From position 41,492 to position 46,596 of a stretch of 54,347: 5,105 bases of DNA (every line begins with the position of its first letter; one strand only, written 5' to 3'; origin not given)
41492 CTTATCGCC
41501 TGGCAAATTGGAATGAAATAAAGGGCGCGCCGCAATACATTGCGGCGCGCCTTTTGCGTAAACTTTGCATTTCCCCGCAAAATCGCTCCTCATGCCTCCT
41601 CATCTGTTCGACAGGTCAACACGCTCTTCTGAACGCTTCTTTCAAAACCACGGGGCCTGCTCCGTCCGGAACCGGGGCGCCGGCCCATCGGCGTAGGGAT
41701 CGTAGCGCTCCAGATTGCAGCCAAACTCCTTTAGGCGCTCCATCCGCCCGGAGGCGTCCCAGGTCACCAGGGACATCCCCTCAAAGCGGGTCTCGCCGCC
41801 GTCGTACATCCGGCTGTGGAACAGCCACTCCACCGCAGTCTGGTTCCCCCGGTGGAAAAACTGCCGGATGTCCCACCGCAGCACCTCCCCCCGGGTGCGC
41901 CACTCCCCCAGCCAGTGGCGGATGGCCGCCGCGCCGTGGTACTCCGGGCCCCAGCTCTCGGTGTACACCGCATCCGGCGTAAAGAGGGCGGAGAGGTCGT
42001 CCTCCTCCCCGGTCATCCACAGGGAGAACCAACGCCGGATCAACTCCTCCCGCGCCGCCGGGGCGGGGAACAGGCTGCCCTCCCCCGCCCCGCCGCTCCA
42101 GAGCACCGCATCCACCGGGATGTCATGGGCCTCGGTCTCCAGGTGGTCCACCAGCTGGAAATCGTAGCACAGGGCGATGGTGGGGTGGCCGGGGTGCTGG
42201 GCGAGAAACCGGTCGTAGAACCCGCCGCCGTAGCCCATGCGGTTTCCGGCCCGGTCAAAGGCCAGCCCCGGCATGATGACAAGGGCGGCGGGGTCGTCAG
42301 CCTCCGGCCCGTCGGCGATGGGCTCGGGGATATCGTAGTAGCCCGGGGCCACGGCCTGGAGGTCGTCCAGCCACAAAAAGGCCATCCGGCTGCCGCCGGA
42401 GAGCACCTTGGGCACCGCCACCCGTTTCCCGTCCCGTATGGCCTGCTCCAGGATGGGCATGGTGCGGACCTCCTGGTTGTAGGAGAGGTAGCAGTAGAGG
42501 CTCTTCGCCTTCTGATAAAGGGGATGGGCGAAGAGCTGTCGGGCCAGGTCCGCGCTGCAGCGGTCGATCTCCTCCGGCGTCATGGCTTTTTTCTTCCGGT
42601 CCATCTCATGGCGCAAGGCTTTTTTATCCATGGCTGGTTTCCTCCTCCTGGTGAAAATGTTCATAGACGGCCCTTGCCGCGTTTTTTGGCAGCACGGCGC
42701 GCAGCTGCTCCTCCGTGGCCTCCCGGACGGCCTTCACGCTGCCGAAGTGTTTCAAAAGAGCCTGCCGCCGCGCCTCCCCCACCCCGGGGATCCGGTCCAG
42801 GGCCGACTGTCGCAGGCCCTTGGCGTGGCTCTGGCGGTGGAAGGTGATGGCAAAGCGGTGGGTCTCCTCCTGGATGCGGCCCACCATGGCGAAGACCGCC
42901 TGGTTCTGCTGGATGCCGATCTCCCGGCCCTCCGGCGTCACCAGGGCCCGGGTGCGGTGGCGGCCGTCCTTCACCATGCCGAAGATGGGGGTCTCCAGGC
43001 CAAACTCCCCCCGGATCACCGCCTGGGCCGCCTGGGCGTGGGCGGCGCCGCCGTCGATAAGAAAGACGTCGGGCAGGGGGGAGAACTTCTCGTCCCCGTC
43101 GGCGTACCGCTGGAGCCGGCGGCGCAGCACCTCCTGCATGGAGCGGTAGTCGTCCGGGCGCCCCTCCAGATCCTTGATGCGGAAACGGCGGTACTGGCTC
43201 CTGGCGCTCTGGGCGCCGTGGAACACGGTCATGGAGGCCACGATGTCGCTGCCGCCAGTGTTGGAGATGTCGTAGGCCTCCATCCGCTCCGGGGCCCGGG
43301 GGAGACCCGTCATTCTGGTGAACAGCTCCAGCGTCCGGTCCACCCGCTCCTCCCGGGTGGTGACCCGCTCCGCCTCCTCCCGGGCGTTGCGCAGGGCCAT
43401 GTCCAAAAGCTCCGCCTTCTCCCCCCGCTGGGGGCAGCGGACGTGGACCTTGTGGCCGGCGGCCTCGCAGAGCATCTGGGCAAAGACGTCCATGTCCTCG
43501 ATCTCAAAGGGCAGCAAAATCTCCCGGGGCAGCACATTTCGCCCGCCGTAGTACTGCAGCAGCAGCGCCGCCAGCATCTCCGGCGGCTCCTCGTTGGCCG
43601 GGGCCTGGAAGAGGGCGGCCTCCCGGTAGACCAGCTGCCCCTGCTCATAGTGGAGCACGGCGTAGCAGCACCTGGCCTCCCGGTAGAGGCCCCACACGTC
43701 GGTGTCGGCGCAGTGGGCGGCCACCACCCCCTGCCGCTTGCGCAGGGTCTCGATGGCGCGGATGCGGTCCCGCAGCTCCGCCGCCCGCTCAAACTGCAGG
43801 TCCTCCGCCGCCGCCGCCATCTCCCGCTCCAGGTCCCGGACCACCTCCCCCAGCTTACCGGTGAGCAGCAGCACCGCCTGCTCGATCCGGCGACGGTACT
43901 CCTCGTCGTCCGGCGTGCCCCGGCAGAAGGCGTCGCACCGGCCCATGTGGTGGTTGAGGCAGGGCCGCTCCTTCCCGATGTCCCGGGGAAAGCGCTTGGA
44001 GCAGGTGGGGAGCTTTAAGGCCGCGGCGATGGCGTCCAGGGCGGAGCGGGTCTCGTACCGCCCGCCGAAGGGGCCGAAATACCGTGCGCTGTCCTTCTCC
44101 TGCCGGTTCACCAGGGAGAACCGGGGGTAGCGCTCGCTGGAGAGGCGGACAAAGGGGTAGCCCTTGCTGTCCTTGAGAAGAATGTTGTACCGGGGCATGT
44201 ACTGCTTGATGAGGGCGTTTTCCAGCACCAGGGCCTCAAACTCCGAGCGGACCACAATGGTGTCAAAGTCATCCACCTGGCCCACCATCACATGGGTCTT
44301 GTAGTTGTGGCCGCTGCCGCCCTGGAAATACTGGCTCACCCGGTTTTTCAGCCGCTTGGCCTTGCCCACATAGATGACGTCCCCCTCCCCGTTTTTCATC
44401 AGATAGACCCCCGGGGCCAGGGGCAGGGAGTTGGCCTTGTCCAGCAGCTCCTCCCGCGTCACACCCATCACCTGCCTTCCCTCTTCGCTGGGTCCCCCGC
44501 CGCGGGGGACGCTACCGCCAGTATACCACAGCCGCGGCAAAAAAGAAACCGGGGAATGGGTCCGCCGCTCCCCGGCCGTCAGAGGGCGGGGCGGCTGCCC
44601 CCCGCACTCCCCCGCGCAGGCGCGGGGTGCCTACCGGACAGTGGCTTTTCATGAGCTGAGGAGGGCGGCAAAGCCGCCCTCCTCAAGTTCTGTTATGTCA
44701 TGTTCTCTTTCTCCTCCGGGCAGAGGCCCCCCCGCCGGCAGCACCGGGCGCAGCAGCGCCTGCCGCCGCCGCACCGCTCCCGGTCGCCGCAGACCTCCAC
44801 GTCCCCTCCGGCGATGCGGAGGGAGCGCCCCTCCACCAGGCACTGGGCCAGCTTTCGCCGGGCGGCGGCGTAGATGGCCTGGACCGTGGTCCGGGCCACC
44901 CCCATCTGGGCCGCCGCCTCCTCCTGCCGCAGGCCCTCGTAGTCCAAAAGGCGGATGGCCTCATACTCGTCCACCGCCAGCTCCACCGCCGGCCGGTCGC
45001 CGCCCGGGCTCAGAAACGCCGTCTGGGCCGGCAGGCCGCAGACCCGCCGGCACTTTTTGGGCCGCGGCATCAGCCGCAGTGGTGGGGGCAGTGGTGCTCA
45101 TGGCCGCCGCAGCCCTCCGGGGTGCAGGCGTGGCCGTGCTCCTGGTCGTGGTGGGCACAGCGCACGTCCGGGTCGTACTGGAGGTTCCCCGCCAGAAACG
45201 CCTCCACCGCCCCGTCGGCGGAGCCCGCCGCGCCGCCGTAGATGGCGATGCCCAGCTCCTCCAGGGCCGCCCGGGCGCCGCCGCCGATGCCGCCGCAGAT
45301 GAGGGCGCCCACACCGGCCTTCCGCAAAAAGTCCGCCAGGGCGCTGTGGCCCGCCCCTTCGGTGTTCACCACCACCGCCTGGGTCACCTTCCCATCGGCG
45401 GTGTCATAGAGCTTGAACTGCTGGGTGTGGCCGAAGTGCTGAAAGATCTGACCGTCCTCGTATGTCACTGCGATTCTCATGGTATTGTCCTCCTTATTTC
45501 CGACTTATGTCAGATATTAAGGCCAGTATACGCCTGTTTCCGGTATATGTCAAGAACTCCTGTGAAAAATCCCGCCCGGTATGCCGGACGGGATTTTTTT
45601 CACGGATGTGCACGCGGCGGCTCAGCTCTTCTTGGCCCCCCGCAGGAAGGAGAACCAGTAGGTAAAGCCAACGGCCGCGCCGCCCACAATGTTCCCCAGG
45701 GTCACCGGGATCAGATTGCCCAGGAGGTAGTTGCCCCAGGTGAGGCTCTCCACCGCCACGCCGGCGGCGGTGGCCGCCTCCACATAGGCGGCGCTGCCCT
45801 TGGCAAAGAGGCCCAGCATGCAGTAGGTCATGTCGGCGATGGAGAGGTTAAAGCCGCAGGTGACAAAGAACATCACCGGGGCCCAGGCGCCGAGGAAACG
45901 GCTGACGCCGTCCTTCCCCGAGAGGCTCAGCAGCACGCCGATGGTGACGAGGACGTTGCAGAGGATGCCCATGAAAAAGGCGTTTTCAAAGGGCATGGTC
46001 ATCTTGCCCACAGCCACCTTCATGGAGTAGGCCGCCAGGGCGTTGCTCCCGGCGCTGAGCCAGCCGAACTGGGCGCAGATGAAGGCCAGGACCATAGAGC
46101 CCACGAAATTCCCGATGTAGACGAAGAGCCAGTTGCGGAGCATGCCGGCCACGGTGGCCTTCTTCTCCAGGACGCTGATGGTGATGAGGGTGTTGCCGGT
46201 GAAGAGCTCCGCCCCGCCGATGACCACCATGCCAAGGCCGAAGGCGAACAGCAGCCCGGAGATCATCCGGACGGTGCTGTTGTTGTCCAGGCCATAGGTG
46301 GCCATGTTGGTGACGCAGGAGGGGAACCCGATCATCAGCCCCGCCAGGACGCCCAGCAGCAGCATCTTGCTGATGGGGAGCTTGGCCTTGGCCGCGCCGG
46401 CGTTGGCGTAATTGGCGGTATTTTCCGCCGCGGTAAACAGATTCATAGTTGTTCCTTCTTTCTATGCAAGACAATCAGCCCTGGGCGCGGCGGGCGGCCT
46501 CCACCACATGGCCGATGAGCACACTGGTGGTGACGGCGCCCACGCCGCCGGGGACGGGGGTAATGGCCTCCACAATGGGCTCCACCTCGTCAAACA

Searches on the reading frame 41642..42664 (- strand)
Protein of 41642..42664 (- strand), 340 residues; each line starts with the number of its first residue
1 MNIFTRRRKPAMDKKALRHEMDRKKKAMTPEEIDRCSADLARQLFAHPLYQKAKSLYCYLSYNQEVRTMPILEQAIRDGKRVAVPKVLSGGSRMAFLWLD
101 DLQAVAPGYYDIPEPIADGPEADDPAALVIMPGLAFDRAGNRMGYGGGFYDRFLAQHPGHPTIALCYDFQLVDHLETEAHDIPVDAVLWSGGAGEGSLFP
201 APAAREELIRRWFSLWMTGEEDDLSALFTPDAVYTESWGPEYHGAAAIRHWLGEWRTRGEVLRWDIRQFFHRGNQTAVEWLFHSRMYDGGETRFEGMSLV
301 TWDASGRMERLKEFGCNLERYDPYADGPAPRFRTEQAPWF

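Call 62: search_protein_families(library=pfam, proteins=[window:41642-42664:-], max_evalue=0.00001)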
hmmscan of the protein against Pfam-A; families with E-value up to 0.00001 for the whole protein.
window:41642-42664:- (340 aa): 3 families
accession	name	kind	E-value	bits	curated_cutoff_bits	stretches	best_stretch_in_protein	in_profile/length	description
PF01812.26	5-FTHF_cyc-lig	-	1.8e-42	145.8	27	1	14-188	1-184/186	5-formyltetrahydrofolate cyclo-ligase family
PF12680.13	SnoaL_2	-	1.7e-15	57.9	27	1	209-308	1-99/102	SnoaL-like domain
PF13577.12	SnoaL_4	-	6.9e-06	26.5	24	0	207-283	11-79/126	SnoaL-like domain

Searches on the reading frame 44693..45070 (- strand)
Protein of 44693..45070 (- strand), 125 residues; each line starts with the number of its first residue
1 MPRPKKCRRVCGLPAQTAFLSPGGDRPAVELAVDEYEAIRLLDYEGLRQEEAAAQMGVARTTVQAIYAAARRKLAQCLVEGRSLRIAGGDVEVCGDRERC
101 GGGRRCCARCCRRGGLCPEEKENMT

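Call 62: search_protein_families(library=pfam, proteins=[window:44693-45070:-], max_evalue=0.00001)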
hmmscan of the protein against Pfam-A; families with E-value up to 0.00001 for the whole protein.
window:44693-45070:- (125 aa): 2 families
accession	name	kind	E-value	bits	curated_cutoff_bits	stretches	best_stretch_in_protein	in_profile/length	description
PF02001.22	DUF134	-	5.9e-23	81.7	27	1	3-92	6-96/98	Protein of unknown function DUF134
PF08281.18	Sigma70_r4_2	-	1.2e-06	28.5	25.7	1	31-74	11-54/54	Sigma-70, region 4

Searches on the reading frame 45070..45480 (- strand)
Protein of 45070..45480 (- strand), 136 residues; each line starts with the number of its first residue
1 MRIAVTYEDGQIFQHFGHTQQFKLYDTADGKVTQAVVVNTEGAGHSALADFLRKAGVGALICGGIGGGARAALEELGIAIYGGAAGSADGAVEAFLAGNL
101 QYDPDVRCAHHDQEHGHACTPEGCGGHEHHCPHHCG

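Call 62: search_protein_families(library=pfam, proteins=[window:45070-45480:-], max_evalue=0.00001)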
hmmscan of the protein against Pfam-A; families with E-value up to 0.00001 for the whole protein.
window:45070-45480:- (136 aa): 1 family
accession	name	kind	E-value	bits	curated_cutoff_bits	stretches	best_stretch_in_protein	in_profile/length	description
PF02579.22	Nitro_FeMo-Co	-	2.9e-20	72.8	26.3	1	9-96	2-93/94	Dinitrogenase iron-molybdenum cofactor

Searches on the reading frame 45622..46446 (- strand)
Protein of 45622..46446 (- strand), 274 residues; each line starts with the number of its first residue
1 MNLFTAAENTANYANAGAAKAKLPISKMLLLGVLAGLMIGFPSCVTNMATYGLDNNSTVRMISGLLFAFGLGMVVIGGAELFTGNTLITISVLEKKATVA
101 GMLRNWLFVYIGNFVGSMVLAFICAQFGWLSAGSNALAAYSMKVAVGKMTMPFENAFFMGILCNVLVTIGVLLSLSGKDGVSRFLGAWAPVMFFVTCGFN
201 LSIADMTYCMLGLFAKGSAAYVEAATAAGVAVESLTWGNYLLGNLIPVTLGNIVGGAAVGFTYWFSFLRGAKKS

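Call 62: search_protein_families(library=pfam, proteins=[window:45622-46446:-], max_evalue=0.00001)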
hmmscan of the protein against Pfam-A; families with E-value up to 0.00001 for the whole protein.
window:45622-46446:- (274 aa): 1 family
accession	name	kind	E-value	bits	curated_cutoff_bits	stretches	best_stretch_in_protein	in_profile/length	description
PF01226.23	Form_Nir_trans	-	1.3e-65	221.6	34.6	1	11-265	4-240/240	Formate/nitrite transporter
